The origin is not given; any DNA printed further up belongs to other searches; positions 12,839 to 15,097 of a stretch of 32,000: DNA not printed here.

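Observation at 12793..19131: TetR-gated operon couples beta-glucoside PTS uptake and 6-P-beta-glucosidase to an Fe-S flavin ene-reductase and an SDR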

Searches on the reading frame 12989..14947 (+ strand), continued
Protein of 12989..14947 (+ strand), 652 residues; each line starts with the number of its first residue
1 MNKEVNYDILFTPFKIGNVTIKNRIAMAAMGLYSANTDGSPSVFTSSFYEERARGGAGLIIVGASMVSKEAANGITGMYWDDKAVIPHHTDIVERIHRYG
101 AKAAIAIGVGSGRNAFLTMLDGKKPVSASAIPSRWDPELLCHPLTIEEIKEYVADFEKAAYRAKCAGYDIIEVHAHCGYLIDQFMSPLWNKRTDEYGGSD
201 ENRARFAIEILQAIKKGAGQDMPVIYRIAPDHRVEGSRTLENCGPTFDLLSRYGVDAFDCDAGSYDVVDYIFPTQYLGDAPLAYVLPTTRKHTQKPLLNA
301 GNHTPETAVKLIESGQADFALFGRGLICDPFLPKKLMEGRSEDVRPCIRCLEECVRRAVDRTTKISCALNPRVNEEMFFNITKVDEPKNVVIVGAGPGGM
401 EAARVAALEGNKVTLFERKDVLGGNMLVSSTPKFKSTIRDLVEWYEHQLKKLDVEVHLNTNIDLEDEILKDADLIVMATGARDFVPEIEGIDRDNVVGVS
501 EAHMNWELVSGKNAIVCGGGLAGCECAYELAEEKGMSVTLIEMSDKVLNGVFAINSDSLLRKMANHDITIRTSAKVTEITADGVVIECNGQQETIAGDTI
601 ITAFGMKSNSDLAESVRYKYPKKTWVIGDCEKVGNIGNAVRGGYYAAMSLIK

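Call 21: search_protein_families(library=pfam, proteins=[L069:4753-5688:-, L069:5845-6663:+, L069:6712-8079:+, L069:8082-9512:+, L069:9512-9988:+, L069:10007-11947:+, L069:12119-14605:+, L069:14642-15418:+, L002:7295-8605:+, L002:8655-9971:+], max_evalue=0.00001)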
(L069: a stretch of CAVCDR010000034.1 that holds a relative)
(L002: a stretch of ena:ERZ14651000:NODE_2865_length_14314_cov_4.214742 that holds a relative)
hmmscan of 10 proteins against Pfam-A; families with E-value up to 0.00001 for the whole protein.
L069:4753-5688:- (311 aa): 2 families
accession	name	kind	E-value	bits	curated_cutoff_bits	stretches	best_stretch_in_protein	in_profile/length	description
PF16199.10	Radical_SAM_C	-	1.5e-26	92.7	31.9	1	218-300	2-84/85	Radical_SAM C-terminal domain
PF04055.27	Radical_SAM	-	8.6e-13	49.2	29.5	1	50-212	10-166/166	Radical SAM superfamily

L069:5845-6663:+ (272 aa): 2 families
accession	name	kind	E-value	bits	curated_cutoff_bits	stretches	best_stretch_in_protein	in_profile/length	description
PF00874.25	PRD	-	2.8e-31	108.1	23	2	72-159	2-90/90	PRD domain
PF03123.20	CAT_RBD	-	1.5e-12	47.7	25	1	1-49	1-49/57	CAT RNA binding domain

L069:6712-8079:+ (455 aa): 2 families
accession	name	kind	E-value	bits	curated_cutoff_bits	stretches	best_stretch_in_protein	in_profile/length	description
PF02378.23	PTS_EIIC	-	2e-30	106.4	30.7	1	118-387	3-312/319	Phosphotransferase system, EIIC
PF00367.25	PTS_EIIB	-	1.2e-13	50.6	27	1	12-43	3-34/34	phosphotransferase system, EIIB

L069:8082-9512:+ (476 aa): 1 family
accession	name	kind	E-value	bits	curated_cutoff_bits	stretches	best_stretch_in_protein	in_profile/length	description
PF00232.24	Glyco_hydro_1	-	1.6e-131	439.3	22.6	1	2-473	4-452/453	Glycosyl hydrolase family 1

L069:9512-9988:+ (158 aa): 1 family
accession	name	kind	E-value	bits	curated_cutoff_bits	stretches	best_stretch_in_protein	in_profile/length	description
PF00358.26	PTS_EIIA_1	-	3.9e-41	140.2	27.2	1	15-134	2-122/127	phosphoenolpyruvate-dependent sugar phosphotransferase system, EIIA 1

L069:10007-11947:+ (646 aa): 12 families
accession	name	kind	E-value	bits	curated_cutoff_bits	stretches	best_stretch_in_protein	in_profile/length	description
PF00724.26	Oxidored_FMN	-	1.9e-64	218.5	27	1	5-337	1-341/342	NADH:flavin oxidoreductase / NADH oxidase family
PF07992.20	Pyr_redox_2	-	1.4e-30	107.2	26.1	1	384-613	2-249/291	Pyridine nucleotide-disulphide oxidoreductase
PF13738.12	Pyr_redox_3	-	8.1e-16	58.6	30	1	454-617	113-283/305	Pyridine nucleotide-disulphide oxidoreductase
PF00070.33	Pyr_redox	-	1.7e-14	54.5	22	1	508-578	1-70/82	Pyridine nucleotide-disulphide oxidoreductase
PF12831.13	FAD_oxidored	-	1.5e-13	51.3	27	1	385-421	2-38/416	FAD dependent oxidoreductase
PF13450.12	NAD_binding_8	-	2.2e-12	47.5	21.9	1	387-423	1-37/68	NAD(P)-binding Rossmann-like domain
PF01266.30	DAO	-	1.1e-11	45.3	27.9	0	385-420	2-38/353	FAD dependent oxidoreductase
PF03486.20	HI0933_like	-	2.9e-11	43.7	50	0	384-419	2-37/244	HI0933-like protein Rossmann domain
PF00890.30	FAD_binding_2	-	5e-11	42.9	20.4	1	385-422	2-39/414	FAD binding domain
PF01262.27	AlaDh_PNT_C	-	1.8e-08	34.5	23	0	381-428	27-74/214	Alanine dehydrogenase/PNT, C-terminal domain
PF01946.23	Thi4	-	1.6e-07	31.3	26.2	0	383-495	18-125/235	Thi4 family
PF01134.28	GIDA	-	8.2e-06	25.6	22.1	0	384-416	1-34/391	Glucose inhibited division protein A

L069:12119-14605:+ (828 aa): 4 families
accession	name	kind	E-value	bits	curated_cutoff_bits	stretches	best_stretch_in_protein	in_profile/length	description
PF13603.12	tRNA-synt_1_2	-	2.1e-67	226.6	25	1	251-430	1-184/185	Leucyl-tRNA synthetase, editing domain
PF00133.28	tRNA-synt_1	-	1.3e-39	136.6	22.7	2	42-254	1-225/414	tRNA synthetases class I (I, L, M and V)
PF09334.17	tRNA-synt_1g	-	2.8e-23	82.7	20.1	1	66-202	2-135/391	tRNA synthetases class I (M)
PF08264.19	Anticodon_1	-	6.9e-19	68.6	25.1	1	681-793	7-146/148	Anticodon-binding domain of tRNA ligase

L069:14642-15418:+ (258 aa): 4 families
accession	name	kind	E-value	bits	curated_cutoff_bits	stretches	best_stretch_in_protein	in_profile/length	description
PF08282.18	Hydrolase_3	-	2.1e-49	169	20.9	1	5-252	1-255/255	haloacid dehalogenase-like hydrolase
PF05116.19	S6PP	-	2.2e-10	41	20.3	1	175-252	156-231/247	Sucrose-6F-phosphate phosphohydrolase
PF00702.32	Hydrolase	-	8.8e-10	39.7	26.4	0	185-220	156-191/191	haloacid dehalogenase-like hydrolase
PF12710.13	HAD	-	5.2e-06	27.5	27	0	184-217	154-189/189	haloacid dehalogenase-like hydrolase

L002:7295-8605:+ (436 aa): 1 family
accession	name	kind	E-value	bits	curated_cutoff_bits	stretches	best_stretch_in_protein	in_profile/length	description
PF02447.22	GntP_permease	-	4.2e-07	29.5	22.5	1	6-251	3-236/440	GntP family permease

L002:8655-9971:+ (438 aa): 0 families

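Call 23: search_solved_structures(query=window:12989-14944:+, max_evalue=1e-20)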
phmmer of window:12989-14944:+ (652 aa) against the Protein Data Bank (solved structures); distinct sequences matched with E-value up to 1e-20: 131 (the best 60 are shown).
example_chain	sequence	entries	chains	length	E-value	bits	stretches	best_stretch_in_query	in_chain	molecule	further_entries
6qkg_A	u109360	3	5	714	5.5e-77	262.8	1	5-647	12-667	NCR A | NCR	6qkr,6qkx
1ps9_A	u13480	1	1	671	1.6e-65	224.8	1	7-530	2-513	2,4-dienoyl-CoA reductase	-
1djq_A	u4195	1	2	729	3.8e-51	177.4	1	5-496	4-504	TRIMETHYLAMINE DEHYDROGENASE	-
1djn_A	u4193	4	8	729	7.1e-51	176.5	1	5-496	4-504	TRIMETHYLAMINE DEHYDROGENASE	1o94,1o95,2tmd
6de6_A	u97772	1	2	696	8.3e-49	169.7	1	5-494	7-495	Histamine dehydrogenase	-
3krz_A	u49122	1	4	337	2.7e-44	154.8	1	9-331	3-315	NADH:flavin oxidoreductase/NADH oxidase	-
3kru_A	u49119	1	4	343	2.8e-44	154.7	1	9-332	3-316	NADH:flavin oxidoreductase/NADH oxidase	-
6l6j_A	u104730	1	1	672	3.6e-43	151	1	4-644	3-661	Oxidored_FMN domain-containing protein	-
5nux_A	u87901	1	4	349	3.1e-42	148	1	9-337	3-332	Chromate reductase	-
1z41_A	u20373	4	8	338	3.1e-42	147.9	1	10-336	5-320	Probable NADH-dependent flavin oxidoreductase yqjM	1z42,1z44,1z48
5ogt_A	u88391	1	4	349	6.2e-42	147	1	9-337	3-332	Chromate reductase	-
8uaj_A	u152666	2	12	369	7.9e-42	146.6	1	8-337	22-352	NADPH dehydrogenase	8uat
3hf3_A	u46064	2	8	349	1e-41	146.3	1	9-337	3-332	Chromate reductase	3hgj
3k30_A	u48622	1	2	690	1.7e-40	142.2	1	6-482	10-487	Histamine dehydrogenase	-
9iuv_A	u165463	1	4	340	4.8e-40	140.7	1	9-334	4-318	NADPH dehydrogenase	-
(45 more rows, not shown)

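Call 39: find_encoding_contigs(protein=P0013, flank=8000, max_places=3)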
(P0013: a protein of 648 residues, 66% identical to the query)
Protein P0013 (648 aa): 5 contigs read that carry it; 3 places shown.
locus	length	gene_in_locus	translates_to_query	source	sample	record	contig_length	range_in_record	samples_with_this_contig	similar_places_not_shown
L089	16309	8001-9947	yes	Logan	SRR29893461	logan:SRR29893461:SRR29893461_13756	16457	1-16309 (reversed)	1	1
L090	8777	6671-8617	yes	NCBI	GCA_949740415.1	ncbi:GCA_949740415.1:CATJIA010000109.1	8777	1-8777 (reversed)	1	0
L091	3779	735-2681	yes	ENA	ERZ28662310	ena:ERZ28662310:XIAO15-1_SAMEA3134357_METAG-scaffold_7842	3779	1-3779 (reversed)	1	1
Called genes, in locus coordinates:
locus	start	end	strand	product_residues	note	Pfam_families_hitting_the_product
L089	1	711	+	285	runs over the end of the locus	?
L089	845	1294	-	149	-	PF09719:C_GCAxxG_C_C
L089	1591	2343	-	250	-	PF00106:adh_short, PF08659:KR, PF01370:Epimerase (weak), PF13561:adh_short_C2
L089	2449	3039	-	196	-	-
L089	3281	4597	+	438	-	-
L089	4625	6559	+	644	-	PF00724:Oxidored_FMN, PF00890:FAD_binding_2 (weak), PF03486:HI0933_like (weak), PF07992:Pyr_redox_2, PF12831:FAD_oxidored, PF13450:NAD_binding_8 (weak), PF13738:Pyr_redox_3, PF00070:Pyr_redox, +3 more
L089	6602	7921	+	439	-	-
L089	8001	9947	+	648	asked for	PF00724:Oxidored_FMN, PF01262:AlaDh_PNT_C (weak), PF01134:GIDA (weak), PF03486:HI0933_like (weak), PF07992:Pyr_redox_2, PF12831:FAD_oxidored, PF13738:Pyr_redox_3, PF00070:Pyr_redox, +5 more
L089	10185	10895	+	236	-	PF01553:Acyltransferase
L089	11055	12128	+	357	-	PF19498:DUF6033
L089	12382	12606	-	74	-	PF02599:CsrA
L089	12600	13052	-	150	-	PF02623:FliW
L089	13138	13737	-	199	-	PF20074:DUF6470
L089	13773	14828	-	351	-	PF00669:Flagellin_N (weak)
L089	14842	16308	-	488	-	?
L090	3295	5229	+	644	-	PF00724:Oxidored_FMN, PF00890:FAD_binding_2 (weak), PF03486:HI0933_like (weak), PF07992:Pyr_redox_2, PF12831:FAD_oxidored, PF13450:NAD_binding_8 (weak), PF13738:Pyr_redox_3, PF00070:Pyr_redox, +3 more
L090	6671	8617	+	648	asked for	PF00724:Oxidored_FMN, PF01262:AlaDh_PNT_C (weak), PF01134:GIDA (weak), PF03486:HI0933_like (weak), PF07992:Pyr_redox_2, PF12831:FAD_oxidored, PF13738:Pyr_redox_3, PF00070:Pyr_redox, +5 more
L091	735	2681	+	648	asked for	PF00724:Oxidored_FMN, PF01262:AlaDh_PNT_C (weak), PF01134:GIDA (weak), PF03486:HI0933_like (weak), PF07992:Pyr_redox_2, PF12831:FAD_oxidored, PF13738:Pyr_redox_3, PF00070:Pyr_redox, +5 more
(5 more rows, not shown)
